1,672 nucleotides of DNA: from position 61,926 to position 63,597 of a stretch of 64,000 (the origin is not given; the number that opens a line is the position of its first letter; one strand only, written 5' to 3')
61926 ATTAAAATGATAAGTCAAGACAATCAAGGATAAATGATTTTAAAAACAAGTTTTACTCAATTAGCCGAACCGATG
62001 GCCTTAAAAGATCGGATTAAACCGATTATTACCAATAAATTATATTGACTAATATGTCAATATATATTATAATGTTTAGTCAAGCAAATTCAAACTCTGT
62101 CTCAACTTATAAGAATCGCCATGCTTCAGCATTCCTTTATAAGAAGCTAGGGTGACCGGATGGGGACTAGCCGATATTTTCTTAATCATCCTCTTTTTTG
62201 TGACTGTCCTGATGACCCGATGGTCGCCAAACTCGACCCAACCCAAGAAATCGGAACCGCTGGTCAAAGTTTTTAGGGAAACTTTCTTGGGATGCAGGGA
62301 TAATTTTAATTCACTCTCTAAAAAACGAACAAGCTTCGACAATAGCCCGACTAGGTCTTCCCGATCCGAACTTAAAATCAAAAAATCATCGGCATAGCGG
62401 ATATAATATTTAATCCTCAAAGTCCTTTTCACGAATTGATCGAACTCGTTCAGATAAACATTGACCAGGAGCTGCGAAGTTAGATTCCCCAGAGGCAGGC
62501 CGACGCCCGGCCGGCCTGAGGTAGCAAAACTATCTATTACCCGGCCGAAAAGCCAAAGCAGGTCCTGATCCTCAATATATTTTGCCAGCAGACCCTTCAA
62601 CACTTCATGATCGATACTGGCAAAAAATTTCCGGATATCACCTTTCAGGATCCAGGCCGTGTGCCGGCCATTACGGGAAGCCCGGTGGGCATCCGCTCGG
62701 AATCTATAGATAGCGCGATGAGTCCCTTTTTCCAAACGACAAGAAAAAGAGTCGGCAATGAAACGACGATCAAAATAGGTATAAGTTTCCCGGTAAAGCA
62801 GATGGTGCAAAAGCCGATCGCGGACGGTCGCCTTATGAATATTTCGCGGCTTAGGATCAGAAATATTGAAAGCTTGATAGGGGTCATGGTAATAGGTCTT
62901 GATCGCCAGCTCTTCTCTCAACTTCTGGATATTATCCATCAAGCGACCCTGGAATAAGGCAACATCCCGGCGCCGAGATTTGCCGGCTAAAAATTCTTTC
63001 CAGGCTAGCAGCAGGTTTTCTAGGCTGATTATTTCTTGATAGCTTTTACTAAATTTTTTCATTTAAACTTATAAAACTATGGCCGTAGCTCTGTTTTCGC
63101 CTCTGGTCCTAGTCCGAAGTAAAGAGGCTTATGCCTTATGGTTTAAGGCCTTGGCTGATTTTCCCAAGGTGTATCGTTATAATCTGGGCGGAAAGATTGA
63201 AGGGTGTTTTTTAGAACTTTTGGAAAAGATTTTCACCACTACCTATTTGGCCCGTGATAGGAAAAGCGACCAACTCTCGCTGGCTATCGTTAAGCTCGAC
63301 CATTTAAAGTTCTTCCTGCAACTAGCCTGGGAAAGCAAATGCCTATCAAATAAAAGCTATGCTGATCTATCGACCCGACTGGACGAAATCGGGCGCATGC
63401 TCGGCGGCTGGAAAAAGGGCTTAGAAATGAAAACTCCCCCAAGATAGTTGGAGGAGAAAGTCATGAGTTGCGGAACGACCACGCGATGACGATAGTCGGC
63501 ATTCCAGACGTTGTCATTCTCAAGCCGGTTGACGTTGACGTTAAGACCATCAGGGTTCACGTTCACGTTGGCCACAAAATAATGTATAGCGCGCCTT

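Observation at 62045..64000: Diversity-generating retroelement with adenine-specific TR/VR divergence at the right edge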

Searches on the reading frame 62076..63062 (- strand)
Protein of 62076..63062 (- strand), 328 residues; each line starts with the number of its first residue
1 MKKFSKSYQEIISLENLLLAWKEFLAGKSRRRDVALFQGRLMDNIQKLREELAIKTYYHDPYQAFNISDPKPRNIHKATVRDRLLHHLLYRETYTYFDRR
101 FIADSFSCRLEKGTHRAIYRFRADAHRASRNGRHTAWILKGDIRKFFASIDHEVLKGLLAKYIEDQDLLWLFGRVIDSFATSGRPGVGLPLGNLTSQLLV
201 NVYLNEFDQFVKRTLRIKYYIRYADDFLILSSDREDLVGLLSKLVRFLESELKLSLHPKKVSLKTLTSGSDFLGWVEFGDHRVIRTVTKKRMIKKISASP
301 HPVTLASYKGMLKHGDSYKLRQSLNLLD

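Call 5: search_protein_families(library=pfam, proteins=[window:62076-63062:-], max_evalue=0.1)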
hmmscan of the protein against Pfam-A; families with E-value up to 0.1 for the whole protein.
window:62076-63062:- (328 aa): 1 family
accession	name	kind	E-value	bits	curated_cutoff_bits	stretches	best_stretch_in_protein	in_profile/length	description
PF00078.32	RVT_1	-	6.9e-19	68.8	29.6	1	71-275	8-203/205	Reverse transcriptase (RNA-dependent DNA polymerase)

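Call 6: search_protein_families(library=ncbifam, proteins=[window:62076-63062:-], max_evalue=0.1)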
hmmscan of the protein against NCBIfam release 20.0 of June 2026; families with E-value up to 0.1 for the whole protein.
window:62076-63062:- (328 aa): 8 families
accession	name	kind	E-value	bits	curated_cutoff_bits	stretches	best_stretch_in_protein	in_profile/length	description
TIGR04416.1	group_II_RT_mat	equivalog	2.5e-37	128.8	300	1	34-297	25-284/353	group II intron reverse transcriptase/maturase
NF041747.1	Drt3a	equivalog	1.4e-18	67.5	200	1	135-267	110-241/412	antiviral reverse transcriptase Drt3a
NF041746.1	Drt2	equivalog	5.5e-14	52.2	390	2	186-295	221-339/416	antiviral reverse transcriptase Drt2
NF038233.2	retron_St85_RT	exception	3.4e-13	49.5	235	1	126-295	79-248/289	retron St85 family RNA-directed DNA polymerase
NF041749.1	Drt4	equivalog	4.1e-07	29.3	450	1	173-271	177-274/489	antiviral reverse transcriptase Drt4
NF041750.1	Drt5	equivalog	3.5e-06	26.3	550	1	85-264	74-251/484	antiviral reverse transcriptase Drt5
NF042941.1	Retron_TIR_antiphage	equivalog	0.00016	20.6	600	1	134-238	90-190/464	TIR domain-containing anti-phage reverse transcriptase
TIGR04499.1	abortive_AbiA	subfamily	0.0013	17.5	250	1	134-263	144-290/615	AbiA family abortive infection protein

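Call 7: find_encoding_contigs(protein=window:62076-63062:-, flank=10000, max_places=10)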
Protein window:62076-63062:- (328 aa): 2 contigs read that carry it; 1 place shown.
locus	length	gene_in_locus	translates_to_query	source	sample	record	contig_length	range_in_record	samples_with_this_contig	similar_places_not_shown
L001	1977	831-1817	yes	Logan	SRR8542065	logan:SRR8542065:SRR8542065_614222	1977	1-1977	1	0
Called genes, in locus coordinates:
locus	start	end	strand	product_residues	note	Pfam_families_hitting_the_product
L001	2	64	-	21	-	?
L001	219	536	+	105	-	-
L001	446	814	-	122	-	PF22296:bAvd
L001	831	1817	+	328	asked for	PF00078:RVT_1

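Call 8: find_related_loci(query=window:62076-63062:-, collection=genome_contigs, flank=10000)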
Query window:62076-63062:- (328 aa) in genome_contigs; peptide patterns used: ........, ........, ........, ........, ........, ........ (x = any residue, [..] = any of these).
600 stretches matched a pattern (row limit reached: there are more); 512 encode a relative of the query (tblastn E <= 1e-3); the best 80 are kept; 80 distinct loci.
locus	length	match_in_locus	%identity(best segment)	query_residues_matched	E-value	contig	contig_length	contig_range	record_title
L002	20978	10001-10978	67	1-326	3e-148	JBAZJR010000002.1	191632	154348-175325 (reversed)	MAG: Patescibacteria group bacterium isolate SO_2017_LW4_124 scaffold_230_c1_LW137-91_2017, whole genome shotgun sequenc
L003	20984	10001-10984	67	1-328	6e-148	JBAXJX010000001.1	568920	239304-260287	MAG: Candidatus Falkowbacteria bacterium isolate ELA386 MAG386_1, whole genome shotgun sequence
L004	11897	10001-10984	66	1-328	5e-147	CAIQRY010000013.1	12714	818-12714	uncultured bacterium isolate AM-lipid-02-D9_bin-0787 genome assembly, contig: bin-0787:13/68, whole genome shotgun seque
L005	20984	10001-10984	64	1-328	5e-145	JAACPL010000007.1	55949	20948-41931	MAG: Candidatus Falkowbacteria bacterium isolate CG_2015-02_33_13 CG_2015-02_curated_scaffold_283, whole genome shotgun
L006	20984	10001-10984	67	1-328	2e-143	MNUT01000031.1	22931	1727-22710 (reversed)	MAG: Candidatus Falkowbacteria bacterium CG1_02_37_21 cg1_0.2_scaffold_1679_c, whole genome shotgun sequence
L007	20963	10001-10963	65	8-328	4e-141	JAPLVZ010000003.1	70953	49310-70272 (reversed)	MAG: Candidatus Falkowbacteria bacterium isolate LacPavin_0419_WC90_MAG_43_11 LacPavin_0419_WC90_scaffold_435800, whole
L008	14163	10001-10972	64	1-324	9e-139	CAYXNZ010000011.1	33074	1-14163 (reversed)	MAG TPA_asm: uncultured Gammaproteobacteria bacterium isolate binchicken_co181_167 genome assembly, contig: NODE_1739_le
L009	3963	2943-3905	67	8-328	5e-142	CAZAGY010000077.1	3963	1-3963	MAG TPA_asm: uncultured Gammaproteobacteria bacterium isolate SRP178699_co1_485 genome assembly, contig: NODE_35209_leng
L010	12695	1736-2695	63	1-320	3e-138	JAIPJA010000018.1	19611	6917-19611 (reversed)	MAG: Candidatus Paceibacterota bacterium isolate Tobar13m-G48 Tobar13m-C2947, whole genome shotgun sequence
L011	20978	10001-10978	63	1-326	4e-136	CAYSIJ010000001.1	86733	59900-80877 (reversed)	MAG TPA_asm: uncultured Gammaproteobacteria bacterium isolate binchicken_co113_247 genome assembly, contig: NODE_288_len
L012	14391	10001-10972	61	1-324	6e-136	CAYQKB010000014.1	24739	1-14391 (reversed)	MAG TPA_asm: uncultured Candidatus Saccharibacteria bacterium isolate SRP193066_co2_439 genome assembly, contig: NODE_10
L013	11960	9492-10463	61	7-327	3e-132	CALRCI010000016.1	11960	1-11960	MAG: Candidatus Nomurabacteria bacterium isolate Ike-50m-40 genome assembly, contig: Ike-50-c2364, whole genome shotgun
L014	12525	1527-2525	59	1-324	8e-131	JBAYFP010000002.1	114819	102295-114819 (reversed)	MAG: Candidatus Paceibacterota bacterium isolate SO_2016_GW1_104 scaffold00376_OW334_2016, whole genome shotgun sequence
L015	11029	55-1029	58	3-327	5e-130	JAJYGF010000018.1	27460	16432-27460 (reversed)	MAG: bacterium isolate DBS1-3.bin117 NODE_2885_length_27460_cov_1.8358, whole genome shotgun sequence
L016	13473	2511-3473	61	3-324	5e-130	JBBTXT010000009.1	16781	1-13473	MAG: Patescibacteria group bacterium isolate H51-bin081_1 H51_bin081_1_000000000009, whole genome shotgun sequence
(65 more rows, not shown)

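Call 9: search_solved_structures(query=window:62076-63062:-, max_evalue=0.001, show_alignments=1)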
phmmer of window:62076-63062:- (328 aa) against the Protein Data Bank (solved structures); distinct sequences matched with E-value up to 0.001: 12.
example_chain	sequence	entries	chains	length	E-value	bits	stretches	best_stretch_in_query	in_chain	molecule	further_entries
8ub7_A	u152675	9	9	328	4.5e-35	124.8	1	8-297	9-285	Reverse transcriptase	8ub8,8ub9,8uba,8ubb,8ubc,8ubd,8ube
5hhl_A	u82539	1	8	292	9.6e-18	67.9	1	8-283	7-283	Retron-type reverse transcriptase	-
7uim_D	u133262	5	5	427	1.3e-17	67.5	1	8-286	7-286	Group II intron reverse transcriptase/maturase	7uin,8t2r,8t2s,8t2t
5hhj_A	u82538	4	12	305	2.9e-17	66.3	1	9-275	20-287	Retron-type reverse transcriptase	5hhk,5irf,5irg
5g2x_C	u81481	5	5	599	1.2e-15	61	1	39-220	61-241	GROUP II INTRON-ENCODED PROTEIN LTRA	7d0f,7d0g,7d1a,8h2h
6ar1_A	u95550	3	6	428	2.8e-14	56.5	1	11-294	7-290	GsI-IIC RT | Trt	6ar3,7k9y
7kft_D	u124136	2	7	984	6.8e-12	48.7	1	35-284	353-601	Cas6-RT-Cas1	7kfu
6me0_C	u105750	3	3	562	3.8e-10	43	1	136-289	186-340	Maturase reverse transcriptase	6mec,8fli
8bgj_A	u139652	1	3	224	3.8e-10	43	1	137-263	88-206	RNA-directed DNA polymerase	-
9d5x_A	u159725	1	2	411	5.7e-07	32.5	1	5-274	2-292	Group II intron-like 4 reverse transcriptase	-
9d4s_A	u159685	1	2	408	8.6e-07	31.9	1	5-274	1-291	Group II intron-like 4 reverse transcriptase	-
9z6y_A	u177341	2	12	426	0.00022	24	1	170-245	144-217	Drt3a reverse transcriptase protein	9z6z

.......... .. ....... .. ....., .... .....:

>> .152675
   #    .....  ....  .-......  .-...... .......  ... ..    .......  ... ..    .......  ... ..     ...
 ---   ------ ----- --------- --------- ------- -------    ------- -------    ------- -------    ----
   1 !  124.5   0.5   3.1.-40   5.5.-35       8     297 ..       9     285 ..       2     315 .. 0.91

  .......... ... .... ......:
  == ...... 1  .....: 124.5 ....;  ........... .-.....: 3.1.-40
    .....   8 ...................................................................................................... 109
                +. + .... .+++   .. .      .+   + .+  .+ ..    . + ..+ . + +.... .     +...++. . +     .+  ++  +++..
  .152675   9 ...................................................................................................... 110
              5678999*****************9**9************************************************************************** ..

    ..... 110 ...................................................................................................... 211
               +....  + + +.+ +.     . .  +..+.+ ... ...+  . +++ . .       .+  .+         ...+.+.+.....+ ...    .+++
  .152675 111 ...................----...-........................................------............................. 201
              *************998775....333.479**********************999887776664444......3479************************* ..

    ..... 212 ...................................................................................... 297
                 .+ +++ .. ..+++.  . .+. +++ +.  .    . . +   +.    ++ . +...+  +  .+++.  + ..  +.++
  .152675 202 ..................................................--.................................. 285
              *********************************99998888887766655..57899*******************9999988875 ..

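Call 20: find_related_loci(query=window:62076-63062:-, collection=metagenome_contigs, flank=4000)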
Query window:62076-63062:- (328 aa) in metagenome_contigs; peptide patterns used: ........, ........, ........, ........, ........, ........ (x = any residue, [..] = any of these).
599 stretches matched a pattern (row limit reached: there are more); 527 encode a relative of the query (tblastn E <= 1e-3); the best 80 are kept; 80 distinct loci.
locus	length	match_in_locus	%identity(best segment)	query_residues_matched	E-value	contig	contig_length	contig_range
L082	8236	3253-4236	67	1-328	3e-150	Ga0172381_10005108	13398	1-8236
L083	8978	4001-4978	67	1-326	1e-148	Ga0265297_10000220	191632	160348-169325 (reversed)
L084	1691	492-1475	66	1-328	2e-159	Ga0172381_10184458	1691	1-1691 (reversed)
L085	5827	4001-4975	65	1-325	5e-146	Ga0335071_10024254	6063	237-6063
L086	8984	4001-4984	64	1-328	2e-145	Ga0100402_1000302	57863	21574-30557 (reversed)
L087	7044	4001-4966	66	1-322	2e-143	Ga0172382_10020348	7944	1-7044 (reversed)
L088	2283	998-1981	62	1-328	3e-148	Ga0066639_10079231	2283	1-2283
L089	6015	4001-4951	64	7-324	8e-138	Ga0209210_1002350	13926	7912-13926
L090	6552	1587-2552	63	3-324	8e-135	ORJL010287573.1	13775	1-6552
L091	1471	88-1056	60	2-324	1e-142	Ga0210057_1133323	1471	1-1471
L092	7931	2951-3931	60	1-324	2e-131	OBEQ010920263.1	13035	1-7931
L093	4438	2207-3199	60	1-328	1e-131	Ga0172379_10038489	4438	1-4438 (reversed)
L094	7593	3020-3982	60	4-324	8e-130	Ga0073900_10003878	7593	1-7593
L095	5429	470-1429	62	4-326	1e-129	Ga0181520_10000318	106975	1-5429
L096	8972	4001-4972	60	7-324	4e-129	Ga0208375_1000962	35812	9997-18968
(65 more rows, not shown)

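Call 84: list_cluster_members(proteins=[window:62076-63062:-, window:63079-63447:+, window:58757-60835:-, window:61393-61815:-])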
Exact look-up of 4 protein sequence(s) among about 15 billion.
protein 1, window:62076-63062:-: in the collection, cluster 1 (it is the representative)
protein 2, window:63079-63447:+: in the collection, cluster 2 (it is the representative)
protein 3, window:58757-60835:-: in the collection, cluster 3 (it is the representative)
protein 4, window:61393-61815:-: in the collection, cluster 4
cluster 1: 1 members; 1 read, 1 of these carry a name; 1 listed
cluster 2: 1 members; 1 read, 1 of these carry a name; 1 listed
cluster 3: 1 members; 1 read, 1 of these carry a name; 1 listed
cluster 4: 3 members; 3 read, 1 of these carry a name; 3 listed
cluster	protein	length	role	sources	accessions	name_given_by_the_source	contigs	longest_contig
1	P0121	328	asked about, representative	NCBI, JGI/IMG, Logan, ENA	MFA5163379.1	MAG: reverse transcriptase/maturase family protein [Patescibacteria group bacterium]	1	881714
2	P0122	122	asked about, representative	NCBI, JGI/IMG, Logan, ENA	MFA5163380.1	MAG: four helix bundle protein [Patescibacteria group bacterium]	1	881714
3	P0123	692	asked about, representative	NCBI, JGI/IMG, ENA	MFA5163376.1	MAG: elongation factor G [Patescibacteria group bacterium]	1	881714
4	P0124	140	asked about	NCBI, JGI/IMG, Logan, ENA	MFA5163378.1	MAG: 30S ribosomal protein S12 [Patescibacteria group bacterium]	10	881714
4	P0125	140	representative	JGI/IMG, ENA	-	-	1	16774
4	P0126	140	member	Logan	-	-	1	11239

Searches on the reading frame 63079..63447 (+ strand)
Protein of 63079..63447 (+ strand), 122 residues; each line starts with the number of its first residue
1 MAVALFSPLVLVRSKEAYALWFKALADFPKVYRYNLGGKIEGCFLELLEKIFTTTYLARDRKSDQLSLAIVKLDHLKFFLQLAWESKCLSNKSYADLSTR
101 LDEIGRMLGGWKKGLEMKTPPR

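Call 5: search_protein_families(library=pfam, proteins=[window:63079-63447:+], max_evalue=0.1)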
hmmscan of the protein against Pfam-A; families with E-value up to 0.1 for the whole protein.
window:63079-63447:+ (122 aa): 2 families
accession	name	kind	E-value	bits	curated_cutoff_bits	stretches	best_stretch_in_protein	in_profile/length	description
PF22296.2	bAvd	-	4.5e-16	59.7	40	1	21-114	14-106/107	bAvd-like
PF05635.17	23S_rRNA_IVP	-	0.013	16.1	33.8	1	63-109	59-105/106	23S rRNA-intervening sequence protein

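Call 6: search_protein_families(library=ncbifam, proteins=[window:63079-63447:+], max_evalue=0.1)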
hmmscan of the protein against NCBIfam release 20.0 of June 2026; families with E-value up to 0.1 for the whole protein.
window:63079-63447:+ (122 aa): 2 families
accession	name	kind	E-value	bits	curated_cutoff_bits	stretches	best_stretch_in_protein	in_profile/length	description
NF033474.1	DivGenRetAVD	equivalog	2.8e-19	69.4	80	1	14-113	7-104/104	diversity-generating retroelement protein Avd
TIGR02436.1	TIGR02436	subfamily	0.014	15.6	24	1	65-113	57-106/109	four helix bundle protein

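Call 10: search_solved_structures(query=window:63079-63447:+, max_evalue=1, show_alignments=1)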
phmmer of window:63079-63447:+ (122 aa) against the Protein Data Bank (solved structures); distinct sequences matched with E-value up to 1: 1.
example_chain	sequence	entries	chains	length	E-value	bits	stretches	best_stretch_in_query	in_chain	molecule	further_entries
6bk4_A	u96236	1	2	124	0.89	13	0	36-77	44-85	Caprin homolog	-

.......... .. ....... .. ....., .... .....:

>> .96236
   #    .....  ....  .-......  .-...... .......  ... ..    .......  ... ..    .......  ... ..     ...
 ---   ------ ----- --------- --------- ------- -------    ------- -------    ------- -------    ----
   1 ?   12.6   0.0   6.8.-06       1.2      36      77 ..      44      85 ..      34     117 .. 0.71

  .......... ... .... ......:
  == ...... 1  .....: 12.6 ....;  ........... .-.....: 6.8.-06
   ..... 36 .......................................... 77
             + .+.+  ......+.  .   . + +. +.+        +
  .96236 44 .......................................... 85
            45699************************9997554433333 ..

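Call 82: find_encoding_contigs(protein=window:63079-63447:+, flank=10000, max_places=10)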
Protein window:63079-63447:+ (122 aa): 2 contigs read that carry it; 1 place shown.
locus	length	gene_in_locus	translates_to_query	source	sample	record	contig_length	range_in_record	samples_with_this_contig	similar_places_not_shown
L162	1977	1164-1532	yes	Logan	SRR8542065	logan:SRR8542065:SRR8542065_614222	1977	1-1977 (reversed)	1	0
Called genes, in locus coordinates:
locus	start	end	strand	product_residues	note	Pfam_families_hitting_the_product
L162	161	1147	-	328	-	PF00078:RVT_1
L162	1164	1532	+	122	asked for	PF22296:bAvd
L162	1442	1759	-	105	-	-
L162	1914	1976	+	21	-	?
